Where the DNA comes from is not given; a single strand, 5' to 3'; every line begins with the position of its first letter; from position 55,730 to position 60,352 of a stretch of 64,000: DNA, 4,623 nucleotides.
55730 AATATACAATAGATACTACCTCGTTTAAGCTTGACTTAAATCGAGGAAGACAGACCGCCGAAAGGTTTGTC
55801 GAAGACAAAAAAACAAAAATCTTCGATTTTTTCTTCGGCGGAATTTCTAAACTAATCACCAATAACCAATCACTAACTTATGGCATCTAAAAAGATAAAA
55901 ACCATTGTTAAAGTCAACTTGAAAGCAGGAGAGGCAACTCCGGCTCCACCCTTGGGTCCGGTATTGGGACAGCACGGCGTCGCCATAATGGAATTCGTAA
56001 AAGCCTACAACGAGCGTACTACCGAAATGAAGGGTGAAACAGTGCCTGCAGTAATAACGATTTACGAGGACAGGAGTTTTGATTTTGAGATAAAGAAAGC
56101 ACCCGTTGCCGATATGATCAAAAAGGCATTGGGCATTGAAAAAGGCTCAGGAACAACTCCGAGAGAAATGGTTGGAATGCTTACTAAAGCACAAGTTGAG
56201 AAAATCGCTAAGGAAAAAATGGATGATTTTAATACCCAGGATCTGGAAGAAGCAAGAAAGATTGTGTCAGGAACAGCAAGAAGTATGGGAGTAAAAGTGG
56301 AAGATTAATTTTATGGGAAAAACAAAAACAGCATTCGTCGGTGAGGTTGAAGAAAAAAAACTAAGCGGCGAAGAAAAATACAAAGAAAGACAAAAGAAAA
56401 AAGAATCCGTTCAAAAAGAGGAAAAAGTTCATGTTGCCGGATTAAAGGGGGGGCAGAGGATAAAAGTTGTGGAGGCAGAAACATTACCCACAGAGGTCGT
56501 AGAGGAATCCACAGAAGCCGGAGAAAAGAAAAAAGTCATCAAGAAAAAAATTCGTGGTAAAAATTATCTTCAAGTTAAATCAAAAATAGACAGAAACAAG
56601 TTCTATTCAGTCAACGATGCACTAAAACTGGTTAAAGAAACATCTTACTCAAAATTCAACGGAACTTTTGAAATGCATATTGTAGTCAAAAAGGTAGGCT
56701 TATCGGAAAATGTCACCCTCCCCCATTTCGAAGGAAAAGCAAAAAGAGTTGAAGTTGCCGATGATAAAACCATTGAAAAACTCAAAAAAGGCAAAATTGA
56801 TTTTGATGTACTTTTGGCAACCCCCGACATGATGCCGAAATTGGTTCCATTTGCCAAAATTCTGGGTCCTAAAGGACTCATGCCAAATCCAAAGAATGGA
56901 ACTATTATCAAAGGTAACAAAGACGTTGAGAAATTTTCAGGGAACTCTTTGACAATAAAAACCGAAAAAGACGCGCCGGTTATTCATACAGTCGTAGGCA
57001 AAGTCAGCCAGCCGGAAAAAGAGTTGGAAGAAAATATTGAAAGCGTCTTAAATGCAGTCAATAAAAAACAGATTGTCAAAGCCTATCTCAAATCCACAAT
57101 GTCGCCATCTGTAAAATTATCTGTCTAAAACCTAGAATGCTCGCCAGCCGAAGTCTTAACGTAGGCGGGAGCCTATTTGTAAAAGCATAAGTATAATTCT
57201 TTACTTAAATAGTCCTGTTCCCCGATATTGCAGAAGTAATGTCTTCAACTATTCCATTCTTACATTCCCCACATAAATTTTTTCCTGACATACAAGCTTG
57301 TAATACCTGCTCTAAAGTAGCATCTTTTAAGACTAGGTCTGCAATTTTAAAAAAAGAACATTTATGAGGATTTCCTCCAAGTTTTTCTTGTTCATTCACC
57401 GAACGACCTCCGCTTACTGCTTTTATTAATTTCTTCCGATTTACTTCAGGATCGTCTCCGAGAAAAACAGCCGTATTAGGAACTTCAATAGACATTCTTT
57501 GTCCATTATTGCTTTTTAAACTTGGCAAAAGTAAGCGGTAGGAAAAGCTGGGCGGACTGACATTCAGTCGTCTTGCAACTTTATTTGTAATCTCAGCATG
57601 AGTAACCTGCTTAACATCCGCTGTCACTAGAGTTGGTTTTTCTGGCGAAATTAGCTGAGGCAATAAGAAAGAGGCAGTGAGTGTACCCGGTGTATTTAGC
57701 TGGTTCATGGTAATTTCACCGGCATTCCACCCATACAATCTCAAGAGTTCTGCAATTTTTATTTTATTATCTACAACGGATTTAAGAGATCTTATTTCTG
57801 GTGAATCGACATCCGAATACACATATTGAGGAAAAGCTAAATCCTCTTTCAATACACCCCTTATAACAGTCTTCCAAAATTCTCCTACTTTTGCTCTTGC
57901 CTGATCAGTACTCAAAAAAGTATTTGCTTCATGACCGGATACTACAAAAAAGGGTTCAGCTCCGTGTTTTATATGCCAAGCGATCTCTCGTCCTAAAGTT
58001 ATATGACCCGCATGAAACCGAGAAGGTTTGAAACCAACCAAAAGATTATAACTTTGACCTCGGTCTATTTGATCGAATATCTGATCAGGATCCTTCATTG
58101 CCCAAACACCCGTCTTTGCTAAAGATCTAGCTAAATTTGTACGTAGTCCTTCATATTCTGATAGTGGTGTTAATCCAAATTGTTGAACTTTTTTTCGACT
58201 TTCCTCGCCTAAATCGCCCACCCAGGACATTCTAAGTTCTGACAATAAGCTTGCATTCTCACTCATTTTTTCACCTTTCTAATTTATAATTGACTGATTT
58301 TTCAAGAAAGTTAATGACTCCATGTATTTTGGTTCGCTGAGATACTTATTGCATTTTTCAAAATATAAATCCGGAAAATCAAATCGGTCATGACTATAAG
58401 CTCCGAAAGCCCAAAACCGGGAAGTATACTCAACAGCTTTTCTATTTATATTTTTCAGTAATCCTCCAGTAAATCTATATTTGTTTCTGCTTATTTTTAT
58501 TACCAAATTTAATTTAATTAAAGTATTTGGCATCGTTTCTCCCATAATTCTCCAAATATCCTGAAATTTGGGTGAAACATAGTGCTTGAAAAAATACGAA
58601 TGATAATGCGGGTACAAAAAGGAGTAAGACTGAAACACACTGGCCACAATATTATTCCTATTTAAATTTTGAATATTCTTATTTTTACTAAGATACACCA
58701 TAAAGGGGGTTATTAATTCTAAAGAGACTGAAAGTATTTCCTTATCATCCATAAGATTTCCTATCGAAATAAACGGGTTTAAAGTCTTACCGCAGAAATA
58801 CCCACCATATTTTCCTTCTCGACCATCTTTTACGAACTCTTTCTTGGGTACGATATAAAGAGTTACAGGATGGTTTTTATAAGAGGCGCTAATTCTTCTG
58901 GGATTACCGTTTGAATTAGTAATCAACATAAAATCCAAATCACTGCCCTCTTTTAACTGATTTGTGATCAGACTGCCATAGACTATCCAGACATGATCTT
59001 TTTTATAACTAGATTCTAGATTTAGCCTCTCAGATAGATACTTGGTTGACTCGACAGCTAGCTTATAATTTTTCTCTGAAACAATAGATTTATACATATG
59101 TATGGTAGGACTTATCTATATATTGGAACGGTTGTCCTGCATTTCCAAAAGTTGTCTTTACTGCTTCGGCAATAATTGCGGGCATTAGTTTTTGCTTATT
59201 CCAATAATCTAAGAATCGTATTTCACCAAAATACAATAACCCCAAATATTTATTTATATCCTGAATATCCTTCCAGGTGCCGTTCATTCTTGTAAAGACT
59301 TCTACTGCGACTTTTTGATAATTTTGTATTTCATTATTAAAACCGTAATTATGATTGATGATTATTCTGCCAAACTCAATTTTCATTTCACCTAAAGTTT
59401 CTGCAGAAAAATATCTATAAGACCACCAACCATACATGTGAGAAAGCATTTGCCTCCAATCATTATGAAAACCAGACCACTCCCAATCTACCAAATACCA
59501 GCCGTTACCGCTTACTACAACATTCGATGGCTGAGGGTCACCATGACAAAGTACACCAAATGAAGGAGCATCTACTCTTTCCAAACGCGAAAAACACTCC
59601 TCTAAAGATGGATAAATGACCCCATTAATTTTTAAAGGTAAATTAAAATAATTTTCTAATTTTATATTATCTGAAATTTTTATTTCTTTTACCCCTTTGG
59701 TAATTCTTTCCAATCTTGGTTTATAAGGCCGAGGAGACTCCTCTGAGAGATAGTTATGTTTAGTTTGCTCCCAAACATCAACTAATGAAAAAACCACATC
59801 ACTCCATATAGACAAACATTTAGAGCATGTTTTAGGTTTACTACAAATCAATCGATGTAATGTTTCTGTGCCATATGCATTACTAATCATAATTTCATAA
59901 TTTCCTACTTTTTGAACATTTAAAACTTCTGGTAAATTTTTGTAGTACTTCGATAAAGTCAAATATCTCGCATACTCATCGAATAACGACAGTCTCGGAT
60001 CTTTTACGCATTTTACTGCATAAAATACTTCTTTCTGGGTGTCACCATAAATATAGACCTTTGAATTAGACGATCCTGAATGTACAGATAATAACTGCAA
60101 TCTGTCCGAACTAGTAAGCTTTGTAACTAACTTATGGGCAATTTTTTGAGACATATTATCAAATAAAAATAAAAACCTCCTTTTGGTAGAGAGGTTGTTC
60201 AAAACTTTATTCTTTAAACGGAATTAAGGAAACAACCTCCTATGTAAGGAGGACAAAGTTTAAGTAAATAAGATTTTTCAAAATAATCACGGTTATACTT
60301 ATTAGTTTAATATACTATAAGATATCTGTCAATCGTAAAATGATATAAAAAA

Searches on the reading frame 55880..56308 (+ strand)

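Call 88: search_protein_families(library=pfam, proteins=[window:55880-56308:+], max_evalue=0.001)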
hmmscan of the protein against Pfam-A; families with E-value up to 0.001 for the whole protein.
window:55880-56308:+ (142 aa): 2 families
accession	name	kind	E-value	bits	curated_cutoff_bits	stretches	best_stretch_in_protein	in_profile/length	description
PF03946.19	Ribosomal_L11_N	-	8.5e-26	89.9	32.9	1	10-67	1-58/58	Ribosomal protein L11, N-terminal domain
PF00298.24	Ribosomal_L11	-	4.7e-23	81.8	21.4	1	72-140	1-69/69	Ribosomal protein L11, RNA binding domain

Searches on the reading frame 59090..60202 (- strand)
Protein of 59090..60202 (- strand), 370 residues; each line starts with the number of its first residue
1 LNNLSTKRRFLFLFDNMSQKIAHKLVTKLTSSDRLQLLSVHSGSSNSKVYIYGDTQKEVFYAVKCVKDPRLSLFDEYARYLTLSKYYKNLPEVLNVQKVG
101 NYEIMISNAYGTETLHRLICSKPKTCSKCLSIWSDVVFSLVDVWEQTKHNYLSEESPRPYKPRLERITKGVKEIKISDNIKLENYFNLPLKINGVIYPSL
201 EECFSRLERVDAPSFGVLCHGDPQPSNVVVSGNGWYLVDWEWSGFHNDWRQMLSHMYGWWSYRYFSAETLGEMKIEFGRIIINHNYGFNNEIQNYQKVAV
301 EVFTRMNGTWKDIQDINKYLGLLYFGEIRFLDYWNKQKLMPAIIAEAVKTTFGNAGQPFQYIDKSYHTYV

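Call 88: search_protein_families(library=pfam, proteins=[window:59090-60202:-], max_evalue=0.001)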
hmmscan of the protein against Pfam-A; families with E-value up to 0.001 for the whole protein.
window:59090-60202:- (370 aa): 1 family
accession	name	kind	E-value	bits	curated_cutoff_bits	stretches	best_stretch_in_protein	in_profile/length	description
PF01636.29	APH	-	0.00034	20.9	23.2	0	213-243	165-197/239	Phosphotransferase enzyme family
